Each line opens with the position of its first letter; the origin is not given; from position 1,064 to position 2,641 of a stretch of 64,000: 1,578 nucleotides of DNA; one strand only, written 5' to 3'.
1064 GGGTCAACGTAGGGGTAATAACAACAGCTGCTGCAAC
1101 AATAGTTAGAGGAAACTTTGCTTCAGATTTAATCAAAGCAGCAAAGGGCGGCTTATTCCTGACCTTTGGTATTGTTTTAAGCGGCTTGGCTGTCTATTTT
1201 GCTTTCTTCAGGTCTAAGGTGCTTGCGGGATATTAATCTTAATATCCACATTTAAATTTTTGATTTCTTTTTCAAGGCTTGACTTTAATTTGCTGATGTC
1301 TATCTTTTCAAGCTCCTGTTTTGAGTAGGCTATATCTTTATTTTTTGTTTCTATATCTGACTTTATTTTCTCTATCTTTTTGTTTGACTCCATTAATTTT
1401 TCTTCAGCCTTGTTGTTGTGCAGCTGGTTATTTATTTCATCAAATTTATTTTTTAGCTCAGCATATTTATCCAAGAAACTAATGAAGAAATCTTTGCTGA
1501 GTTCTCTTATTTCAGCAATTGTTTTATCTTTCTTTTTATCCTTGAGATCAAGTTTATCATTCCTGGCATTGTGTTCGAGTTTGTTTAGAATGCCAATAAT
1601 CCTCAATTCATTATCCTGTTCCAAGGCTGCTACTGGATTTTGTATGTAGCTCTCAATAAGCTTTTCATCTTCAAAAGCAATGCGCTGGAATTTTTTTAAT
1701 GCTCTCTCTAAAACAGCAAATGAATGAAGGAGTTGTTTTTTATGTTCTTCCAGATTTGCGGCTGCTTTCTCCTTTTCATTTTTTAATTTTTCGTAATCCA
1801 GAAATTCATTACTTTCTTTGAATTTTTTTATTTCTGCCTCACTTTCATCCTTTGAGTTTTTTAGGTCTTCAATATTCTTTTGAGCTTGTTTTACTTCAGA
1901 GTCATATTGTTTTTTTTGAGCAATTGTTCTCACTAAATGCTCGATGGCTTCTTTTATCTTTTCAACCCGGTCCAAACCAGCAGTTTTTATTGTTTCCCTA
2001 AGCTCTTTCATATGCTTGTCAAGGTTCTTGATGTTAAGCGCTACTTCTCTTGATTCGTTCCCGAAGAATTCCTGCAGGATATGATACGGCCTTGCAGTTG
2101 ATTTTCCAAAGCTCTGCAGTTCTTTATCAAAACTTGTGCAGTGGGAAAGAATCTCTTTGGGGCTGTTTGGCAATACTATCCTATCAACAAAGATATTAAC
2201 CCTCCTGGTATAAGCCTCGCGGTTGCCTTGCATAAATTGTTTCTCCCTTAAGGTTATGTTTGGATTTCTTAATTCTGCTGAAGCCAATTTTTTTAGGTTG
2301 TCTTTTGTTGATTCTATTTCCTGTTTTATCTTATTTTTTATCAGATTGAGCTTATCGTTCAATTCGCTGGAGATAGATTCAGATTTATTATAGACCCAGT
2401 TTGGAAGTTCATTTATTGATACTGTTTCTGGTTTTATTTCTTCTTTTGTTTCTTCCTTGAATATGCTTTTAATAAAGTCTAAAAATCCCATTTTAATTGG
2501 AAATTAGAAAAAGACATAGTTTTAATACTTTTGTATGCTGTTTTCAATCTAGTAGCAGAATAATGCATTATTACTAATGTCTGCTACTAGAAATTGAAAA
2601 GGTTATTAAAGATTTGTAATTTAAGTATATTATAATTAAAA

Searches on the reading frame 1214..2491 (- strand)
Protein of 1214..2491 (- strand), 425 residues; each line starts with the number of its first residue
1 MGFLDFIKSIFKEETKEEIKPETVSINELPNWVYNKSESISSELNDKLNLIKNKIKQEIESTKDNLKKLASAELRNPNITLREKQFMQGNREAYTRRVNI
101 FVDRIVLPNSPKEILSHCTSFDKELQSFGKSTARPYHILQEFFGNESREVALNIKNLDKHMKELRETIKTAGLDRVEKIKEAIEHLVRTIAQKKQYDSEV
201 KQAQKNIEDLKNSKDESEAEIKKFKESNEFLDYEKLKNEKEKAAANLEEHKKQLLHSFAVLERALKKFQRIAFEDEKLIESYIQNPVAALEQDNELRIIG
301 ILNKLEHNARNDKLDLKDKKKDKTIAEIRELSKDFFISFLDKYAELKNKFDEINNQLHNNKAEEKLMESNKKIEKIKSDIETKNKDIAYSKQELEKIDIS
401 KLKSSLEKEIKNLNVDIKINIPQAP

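Call 53: search_protein_families(library=pfam, proteins=[window:1214-2491:-], max_evalue=0.01)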
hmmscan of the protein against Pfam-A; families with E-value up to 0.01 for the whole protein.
window:1214-2491:- (425 aa): 0 families

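Call 76: find_encoding_contigs(protein=window:1214-2491:-, flank=10000, max_places=1)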
Protein window:1214-2491:- (425 aa): no gene with exactly this product is on record in the collection.
